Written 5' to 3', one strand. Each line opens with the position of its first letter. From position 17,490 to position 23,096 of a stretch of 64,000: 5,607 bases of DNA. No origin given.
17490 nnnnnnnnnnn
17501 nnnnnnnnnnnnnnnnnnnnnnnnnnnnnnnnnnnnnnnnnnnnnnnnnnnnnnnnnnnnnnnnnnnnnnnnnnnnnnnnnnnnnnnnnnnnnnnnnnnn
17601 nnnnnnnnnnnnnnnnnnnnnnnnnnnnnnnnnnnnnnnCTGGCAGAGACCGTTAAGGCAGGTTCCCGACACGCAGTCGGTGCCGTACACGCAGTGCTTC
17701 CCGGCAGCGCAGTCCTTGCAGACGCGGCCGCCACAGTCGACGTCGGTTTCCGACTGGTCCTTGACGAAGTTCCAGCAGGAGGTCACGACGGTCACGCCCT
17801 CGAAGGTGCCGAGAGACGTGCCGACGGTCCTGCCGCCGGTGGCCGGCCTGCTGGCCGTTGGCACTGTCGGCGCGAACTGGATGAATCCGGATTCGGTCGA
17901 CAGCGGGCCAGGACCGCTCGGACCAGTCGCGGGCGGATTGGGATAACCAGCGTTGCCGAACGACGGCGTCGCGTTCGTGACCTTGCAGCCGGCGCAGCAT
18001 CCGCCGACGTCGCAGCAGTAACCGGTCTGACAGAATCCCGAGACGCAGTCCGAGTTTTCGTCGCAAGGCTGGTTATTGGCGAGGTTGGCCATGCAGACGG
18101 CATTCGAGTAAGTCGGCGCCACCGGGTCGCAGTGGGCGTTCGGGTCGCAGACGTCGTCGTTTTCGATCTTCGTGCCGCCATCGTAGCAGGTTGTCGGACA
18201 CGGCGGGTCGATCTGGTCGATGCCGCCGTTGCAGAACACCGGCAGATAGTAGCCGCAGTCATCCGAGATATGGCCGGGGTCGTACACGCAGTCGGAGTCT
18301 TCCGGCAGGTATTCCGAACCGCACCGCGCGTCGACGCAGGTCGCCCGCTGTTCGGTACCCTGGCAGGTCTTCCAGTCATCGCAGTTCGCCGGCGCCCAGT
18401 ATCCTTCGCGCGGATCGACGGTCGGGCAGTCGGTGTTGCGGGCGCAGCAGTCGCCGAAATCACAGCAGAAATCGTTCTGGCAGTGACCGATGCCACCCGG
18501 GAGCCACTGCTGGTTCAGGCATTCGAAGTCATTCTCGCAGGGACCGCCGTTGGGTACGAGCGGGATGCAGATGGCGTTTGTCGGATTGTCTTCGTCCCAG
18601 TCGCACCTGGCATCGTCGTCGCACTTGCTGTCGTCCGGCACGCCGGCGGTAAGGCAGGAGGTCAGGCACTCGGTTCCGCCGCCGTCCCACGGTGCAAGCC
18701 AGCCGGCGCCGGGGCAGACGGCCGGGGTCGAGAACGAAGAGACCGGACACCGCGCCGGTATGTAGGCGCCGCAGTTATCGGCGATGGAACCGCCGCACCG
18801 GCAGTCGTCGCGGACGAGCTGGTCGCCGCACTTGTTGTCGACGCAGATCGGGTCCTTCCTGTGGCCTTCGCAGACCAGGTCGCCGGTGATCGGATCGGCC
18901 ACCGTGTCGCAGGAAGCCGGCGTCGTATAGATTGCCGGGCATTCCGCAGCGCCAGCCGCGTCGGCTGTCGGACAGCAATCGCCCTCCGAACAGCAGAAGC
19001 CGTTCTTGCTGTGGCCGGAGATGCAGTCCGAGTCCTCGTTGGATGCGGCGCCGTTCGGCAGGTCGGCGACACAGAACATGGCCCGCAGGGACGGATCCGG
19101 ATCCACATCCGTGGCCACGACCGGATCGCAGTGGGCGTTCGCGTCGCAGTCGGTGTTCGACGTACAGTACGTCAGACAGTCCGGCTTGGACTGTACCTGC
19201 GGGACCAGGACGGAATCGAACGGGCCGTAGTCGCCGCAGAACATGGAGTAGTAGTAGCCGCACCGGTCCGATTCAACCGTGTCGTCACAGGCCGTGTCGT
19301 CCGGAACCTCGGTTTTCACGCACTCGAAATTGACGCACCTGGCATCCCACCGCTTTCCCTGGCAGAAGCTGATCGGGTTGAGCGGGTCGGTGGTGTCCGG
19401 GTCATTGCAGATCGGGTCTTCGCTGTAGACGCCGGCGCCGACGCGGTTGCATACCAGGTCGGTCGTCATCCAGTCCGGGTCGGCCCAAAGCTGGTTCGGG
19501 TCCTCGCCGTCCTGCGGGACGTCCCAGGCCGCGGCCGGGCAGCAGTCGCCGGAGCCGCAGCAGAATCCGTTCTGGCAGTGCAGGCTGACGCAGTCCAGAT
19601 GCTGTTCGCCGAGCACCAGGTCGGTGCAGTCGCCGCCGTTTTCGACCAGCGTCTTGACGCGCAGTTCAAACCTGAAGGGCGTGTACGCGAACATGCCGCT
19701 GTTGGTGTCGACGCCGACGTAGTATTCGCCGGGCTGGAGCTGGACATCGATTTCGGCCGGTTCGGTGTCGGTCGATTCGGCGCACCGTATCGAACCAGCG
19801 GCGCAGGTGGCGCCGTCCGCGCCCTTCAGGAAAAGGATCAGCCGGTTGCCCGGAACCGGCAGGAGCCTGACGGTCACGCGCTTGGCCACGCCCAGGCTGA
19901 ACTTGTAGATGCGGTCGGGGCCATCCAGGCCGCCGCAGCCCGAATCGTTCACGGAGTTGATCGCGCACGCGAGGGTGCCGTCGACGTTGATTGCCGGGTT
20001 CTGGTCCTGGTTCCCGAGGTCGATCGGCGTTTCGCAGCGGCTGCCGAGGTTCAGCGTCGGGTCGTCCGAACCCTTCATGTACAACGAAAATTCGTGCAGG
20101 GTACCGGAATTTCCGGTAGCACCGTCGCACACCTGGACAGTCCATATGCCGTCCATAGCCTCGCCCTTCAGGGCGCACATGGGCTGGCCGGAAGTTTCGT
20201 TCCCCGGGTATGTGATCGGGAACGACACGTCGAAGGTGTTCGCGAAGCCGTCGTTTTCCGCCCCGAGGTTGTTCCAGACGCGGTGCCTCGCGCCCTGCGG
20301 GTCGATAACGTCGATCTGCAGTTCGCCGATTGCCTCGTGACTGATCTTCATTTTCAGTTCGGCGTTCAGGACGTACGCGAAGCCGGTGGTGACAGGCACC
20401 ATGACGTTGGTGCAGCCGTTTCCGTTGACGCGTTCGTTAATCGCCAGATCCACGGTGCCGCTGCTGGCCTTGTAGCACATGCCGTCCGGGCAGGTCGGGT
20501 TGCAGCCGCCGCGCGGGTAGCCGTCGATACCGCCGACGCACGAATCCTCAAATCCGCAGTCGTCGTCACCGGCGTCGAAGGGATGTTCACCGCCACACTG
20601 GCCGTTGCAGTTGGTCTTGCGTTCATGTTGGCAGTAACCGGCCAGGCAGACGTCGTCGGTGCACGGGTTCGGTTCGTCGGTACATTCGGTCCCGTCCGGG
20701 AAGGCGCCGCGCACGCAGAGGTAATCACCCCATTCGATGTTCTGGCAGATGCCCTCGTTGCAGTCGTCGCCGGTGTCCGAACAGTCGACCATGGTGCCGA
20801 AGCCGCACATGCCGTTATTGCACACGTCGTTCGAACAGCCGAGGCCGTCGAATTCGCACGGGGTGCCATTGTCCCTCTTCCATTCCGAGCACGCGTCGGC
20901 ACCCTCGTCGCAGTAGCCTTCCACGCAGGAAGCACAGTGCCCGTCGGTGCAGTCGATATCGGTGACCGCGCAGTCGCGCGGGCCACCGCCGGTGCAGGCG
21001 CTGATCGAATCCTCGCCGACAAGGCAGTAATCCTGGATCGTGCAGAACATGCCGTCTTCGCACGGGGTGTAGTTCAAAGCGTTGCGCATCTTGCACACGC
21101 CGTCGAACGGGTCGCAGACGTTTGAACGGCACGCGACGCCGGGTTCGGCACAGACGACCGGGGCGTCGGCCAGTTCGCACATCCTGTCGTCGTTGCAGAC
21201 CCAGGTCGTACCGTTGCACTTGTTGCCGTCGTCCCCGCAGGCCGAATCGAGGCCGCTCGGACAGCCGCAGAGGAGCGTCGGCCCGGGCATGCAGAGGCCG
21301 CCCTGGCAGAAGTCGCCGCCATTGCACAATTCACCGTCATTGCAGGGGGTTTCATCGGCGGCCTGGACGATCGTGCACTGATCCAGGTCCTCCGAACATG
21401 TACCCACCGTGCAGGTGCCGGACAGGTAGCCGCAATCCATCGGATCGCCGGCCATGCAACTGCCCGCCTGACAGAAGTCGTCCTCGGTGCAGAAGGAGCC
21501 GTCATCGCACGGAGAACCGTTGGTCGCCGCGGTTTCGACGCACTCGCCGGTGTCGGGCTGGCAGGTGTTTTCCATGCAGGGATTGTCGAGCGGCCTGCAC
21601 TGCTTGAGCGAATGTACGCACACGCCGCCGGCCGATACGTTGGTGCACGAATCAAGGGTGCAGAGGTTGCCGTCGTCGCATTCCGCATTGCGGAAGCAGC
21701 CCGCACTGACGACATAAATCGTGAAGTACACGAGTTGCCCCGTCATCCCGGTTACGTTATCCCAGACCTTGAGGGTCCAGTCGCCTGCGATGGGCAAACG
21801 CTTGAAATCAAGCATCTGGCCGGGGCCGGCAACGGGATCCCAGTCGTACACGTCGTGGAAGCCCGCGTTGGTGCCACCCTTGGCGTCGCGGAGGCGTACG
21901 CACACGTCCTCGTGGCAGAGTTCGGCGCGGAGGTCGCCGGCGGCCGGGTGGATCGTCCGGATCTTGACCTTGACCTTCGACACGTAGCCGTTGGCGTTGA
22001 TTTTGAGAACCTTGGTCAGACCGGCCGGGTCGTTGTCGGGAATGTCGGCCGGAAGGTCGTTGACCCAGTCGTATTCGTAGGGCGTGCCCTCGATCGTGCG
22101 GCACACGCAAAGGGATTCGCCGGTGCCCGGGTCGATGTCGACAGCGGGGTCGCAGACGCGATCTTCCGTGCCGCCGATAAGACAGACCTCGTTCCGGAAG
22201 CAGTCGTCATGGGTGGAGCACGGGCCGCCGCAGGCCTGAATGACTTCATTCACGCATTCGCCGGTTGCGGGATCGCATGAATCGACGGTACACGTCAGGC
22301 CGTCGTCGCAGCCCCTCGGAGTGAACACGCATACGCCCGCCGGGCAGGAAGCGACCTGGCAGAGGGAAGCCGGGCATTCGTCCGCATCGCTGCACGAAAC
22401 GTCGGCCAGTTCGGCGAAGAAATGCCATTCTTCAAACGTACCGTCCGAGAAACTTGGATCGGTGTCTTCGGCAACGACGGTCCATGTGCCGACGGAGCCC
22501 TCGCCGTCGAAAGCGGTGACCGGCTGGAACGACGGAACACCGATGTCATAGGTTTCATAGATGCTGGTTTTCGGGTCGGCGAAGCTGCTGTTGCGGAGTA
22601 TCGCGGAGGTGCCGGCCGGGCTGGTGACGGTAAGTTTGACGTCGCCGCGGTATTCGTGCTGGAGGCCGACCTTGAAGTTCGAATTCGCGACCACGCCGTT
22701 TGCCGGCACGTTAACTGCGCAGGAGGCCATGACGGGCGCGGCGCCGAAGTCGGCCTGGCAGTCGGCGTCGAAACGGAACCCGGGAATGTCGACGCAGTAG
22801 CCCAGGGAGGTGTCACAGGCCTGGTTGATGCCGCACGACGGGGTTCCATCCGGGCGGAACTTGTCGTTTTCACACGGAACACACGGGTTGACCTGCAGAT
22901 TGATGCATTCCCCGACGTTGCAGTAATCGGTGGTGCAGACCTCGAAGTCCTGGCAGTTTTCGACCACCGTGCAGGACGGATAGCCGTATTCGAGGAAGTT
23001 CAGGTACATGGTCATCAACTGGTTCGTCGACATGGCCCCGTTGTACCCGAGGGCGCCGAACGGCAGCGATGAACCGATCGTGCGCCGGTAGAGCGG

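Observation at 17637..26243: Giant (about 2,870-aa) hyper-cysteine-rich surface lipoprotein combining a lamin-tail domain, MXAN-type Cys repeats and three proprotein-convertase P-domain-like modules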

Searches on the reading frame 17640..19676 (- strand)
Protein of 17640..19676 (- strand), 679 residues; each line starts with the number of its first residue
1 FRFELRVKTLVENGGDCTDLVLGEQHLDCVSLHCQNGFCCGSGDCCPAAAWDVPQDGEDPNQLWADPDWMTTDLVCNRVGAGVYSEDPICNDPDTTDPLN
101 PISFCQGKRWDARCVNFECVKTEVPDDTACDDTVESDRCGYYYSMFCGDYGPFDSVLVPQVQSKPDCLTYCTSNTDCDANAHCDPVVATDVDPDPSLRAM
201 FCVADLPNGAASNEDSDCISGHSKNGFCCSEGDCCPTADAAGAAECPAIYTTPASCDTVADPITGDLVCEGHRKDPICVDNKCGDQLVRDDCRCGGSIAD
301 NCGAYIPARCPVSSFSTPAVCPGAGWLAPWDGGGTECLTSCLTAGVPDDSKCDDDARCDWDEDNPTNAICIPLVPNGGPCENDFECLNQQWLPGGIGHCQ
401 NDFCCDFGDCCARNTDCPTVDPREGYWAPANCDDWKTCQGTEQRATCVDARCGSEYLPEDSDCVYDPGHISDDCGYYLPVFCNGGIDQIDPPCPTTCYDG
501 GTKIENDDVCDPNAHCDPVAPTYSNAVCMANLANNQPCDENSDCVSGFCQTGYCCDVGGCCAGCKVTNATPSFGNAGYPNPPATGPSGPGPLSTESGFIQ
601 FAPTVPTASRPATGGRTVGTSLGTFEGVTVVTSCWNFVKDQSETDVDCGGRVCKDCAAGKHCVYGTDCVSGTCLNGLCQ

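Call 20: search_protein_families(library=pfam, proteins=[window:17640-19676:-], max_evalue=10)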
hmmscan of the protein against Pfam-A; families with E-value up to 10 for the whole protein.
seq(679 aa): 1 family
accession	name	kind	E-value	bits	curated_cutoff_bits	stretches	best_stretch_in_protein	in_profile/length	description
PF10030.15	DUF2272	-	0.49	10.6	27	1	150-196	99-145/191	Uncharacterized protein conserved in bacteria (DUF2272)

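Call 61: predict_structure(alignment_id=A4)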
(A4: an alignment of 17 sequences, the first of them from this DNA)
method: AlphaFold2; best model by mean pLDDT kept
length: 568 residues; sequences in the alignment: 17
mean_pLDDT: 81.8   pTM: 0.43
mean pLDDT of the five models: 81.8, 78.9, 78.3, 77.8, 74.1
residues with pLDDT >= 90: 136; 70-90: 340; 50-70: 76; < 50: 16
segments of 3 or more residues with pLDDT < 50: 314-321, 565-568
pLDDT, mean of each block of 10 residues (from residue 1): 90 88 92 92 86 88 89 81 79 79 93 90 84 85 57 77 91 89 87 93 94 95 95 90 79 68 82 90 69 79 63 51 60 86 83 86 86 82 69 86 83 63 87 87 87 86 87 86 83 77 89 77 87 86 82 62 47
secondary structure, 60 per line:
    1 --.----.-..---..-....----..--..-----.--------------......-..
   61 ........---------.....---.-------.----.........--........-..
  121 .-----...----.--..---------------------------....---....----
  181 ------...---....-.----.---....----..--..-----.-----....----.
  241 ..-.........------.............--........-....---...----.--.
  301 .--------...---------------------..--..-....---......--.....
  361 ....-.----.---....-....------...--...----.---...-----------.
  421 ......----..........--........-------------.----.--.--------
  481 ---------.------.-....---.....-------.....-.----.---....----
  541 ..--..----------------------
elements in order: H52-57 H59-68 E78-82 E99-107 E110-117 E127-129 E173-176 E193-196 H232-235 E244-252 E259-271 E274-281 H283-286 E290-292 E348-353 E356-364 H380-383 E390-392 E395-397 E420-426 E431-440 E443-450 E506-510 E518-522

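Call 63: fold_search(model_id=the predicted structure, library=pdb)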
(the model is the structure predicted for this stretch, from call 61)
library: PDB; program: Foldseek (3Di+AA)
matches with E <= 10: 189; with E <= 0.001: 0
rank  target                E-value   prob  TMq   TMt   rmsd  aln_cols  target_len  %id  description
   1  8jcv_3                5.0e-01  0.06  0.06  0.05  17.1       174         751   12  Cryo-EM structure of mGlu2-mGlu3 heterodimer in presence of LY341495 (dimerization mode II) (released 2023-06-21)
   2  7t4s_D                9.2e-01  0.15  0.06  0.16   5.0        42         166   10  CryoEM structure of the HCMV Pentamer gH/gL/UL128/UL130/UL131A in complex with NRP2 and neutralizing fabs 8I21 and 13H (released 2022-03-23)
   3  7t4q_D                1.4e+00  0.10  0.05  0.15   5.1        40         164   12  CryoEM structure of the HCMV Pentamer gH/gL/UL128/UL130/UL131A in complex with neutralizing fabs 2C12, 7I13 and 13H11 (released 2022-03-23)
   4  1lws_A                1.6e+00  0.13  0.06  0.07   4.7        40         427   15  Crystal structure of the intein homing endonuclease PI-SceI bound to its recognition sequence (released 2002-09-27)
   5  7t4r_E                1.7e+00  0.09  0.05  0.15   5.3        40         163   12  CryoEM structure of the HCMV Pentamer gH/gL/UL128/UL130/UL131A in complex with THBD and neutralizing fabs MSL-109 and  (released 2022-03-23)
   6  6bp6_A                1.8e+00  0.14  0.06  0.30   4.1        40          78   18  Crystal structure of Commd9 COMM domain (released 2018-08-15)
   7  4p2j_B                2.0e+00  0.16  0.07  0.27   4.7        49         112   12  Crystal structure of the mouse SNX19 PX domain with bound sulphate ion (released 2014-09-03)
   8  8tea_D                2.0e+00  0.08  0.06  0.22   5.4        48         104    6  HCMV Pentamer in complex with CS2pt1p2_A10L Fab and CS3pt1p4_C1L Fab (released 2023-08-09)
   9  8j07_i8               2.0e+00  0.01  0.05  0.03  25.7       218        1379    7  96nm repeat of human respiratory doublet microtubule and associated axonemal complexes (released 2023-07-26)
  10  5vod_D                2.1e+00  0.10  0.06  0.16   5.0        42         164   10  Crystal structure of HCMV Pentamer in complex with neutralizing antibody 9I6 (released 2017-07-05)
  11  9a5d_A                2.3e+00  0.11  0.05  0.05   4.6        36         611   11  Integrative model of WALK-YYCH by crosslinking MS and deep learning (released 2024-09-18)
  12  7m22_D                2.3e+00  0.07  0.05  0.20   5.3        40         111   12  Cryo-EM structure of the HCMV pentamer bound by human neuropilin 2 (released 2021-08-11)
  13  5vob_D                2.4e+00  0.09  0.06  0.16   5.0        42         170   10  Crystal structure of HCMV Pentamer in complex with neutralizing antibody 8I21 (released 2017-07-05)
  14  7kbb_D                2.4e+00  0.09  0.06  0.15   4.9        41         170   10  Cryo-EM structure of the HCMV pentamer bound by Fabs 2-18 and 8I21 (released 2021-08-11)
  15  9r2r_A                2.4e+00  0.08  0.05  0.16   5.4        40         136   20  De novo designed M7 protein fold (released 2025-05-14)
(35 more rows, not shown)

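Call 81: search_solved_structures(query=A4, max_evalue=1)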
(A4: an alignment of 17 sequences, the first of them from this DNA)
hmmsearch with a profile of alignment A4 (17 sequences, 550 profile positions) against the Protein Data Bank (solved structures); distinct sequences matched with E-value up to 1: 0.

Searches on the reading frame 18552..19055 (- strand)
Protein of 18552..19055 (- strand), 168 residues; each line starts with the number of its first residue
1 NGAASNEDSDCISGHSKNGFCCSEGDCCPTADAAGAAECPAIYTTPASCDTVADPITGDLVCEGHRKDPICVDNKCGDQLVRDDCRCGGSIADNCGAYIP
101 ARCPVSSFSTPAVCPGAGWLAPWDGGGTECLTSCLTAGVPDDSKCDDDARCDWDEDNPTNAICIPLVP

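Call 85: search_protein_families(library=ncbifam, proteins=[window:18552-19055:-], max_evalue=1)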
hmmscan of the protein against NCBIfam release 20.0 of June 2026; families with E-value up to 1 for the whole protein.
seq(168 aa): 0 families

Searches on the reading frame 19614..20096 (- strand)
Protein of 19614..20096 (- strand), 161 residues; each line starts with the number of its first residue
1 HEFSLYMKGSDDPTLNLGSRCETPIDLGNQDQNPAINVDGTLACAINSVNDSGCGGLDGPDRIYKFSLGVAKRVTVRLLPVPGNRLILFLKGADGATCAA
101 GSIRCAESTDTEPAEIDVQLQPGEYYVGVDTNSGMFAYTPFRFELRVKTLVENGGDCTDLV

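Call 20: search_protein_families(library=pfam, proteins=[window:19614-20096:-], max_evalue=10)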
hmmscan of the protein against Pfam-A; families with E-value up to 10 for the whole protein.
seq(161 aa): 1 family
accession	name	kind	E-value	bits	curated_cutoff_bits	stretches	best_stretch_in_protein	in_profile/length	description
PF04151.21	PPC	-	0.058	14.7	25.9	1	63-130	4-69/70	Bacterial pre-peptidase C-terminal domain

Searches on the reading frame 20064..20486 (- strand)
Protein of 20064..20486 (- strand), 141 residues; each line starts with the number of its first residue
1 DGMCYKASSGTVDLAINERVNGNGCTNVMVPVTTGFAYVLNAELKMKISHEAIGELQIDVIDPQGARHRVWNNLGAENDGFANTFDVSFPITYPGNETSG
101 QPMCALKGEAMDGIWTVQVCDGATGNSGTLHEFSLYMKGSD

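Call 20: search_protein_families(library=pfam, proteins=[window:20064-20486:-], max_evalue=10)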
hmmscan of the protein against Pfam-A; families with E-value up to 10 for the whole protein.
seq(141 aa): 2 families
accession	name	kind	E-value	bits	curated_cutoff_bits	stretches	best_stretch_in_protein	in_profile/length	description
PF01483.27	P_proprotein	-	3.3e-11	43.6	21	1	42-135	4-84/86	Proprotein convertase P-domain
PF01835.25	MG2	-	0.036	14.9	32.8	1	54-87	34-67/96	MG2 domain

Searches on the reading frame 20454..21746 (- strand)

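Call 20: search_protein_families(library=pfam, proteins=[window:20454-21746:-], max_evalue=10)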
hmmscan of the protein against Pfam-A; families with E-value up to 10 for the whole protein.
seq(431 aa): 1 family
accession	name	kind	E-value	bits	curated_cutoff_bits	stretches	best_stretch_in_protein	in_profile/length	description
PF00526.23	Dicty_CTDC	-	1.5e-05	25.1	27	3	23-46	2-22/24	Dictyostelium (slime mold) repeat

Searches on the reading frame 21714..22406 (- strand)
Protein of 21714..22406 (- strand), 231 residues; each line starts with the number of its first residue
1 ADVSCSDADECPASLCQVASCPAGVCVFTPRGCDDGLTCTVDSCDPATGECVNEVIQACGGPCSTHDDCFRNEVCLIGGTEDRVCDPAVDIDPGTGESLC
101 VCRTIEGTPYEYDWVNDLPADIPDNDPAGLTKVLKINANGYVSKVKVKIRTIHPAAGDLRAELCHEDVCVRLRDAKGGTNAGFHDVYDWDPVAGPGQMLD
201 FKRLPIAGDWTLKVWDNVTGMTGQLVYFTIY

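Call 20: search_protein_families(library=pfam, proteins=[window:21714-22406:-], max_evalue=10)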
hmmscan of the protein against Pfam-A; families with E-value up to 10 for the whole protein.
seq(231 aa): 3 families
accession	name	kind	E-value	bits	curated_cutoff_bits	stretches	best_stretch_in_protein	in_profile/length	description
PF00526.23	Dicty_CTDC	-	2.2e-05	24.6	27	1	33-54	2-22/24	Dictyostelium (slime mold) repeat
PF06366.19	FlhE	-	3.2e-05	24.4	25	1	136-184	23-70/106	Flagellar protein FlhE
PF01483.27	P_proprotein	-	0.00068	20.1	21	1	143-229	2-83/86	Proprotein convertase P-domain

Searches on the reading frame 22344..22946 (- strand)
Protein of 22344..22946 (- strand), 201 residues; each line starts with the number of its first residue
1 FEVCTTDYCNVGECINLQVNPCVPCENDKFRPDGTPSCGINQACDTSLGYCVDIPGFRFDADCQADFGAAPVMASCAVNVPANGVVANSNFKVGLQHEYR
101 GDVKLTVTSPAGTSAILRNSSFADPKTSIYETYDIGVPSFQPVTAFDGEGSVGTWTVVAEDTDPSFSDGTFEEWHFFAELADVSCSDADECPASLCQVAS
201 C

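Call 20: search_protein_families(library=pfam, proteins=[window:22344-22946:-], max_evalue=10)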
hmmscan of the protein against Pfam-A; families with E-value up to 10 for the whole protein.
seq(201 aa): 2 families
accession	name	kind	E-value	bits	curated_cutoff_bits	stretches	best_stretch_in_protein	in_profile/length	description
PF01483.27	P_proprotein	-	8e-12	45.5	21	1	91-176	6-84/86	Proprotein convertase P-domain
PF12190.13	amfpi-1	-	5.9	8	25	1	3-49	11-56/91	Fungal protease inhibitor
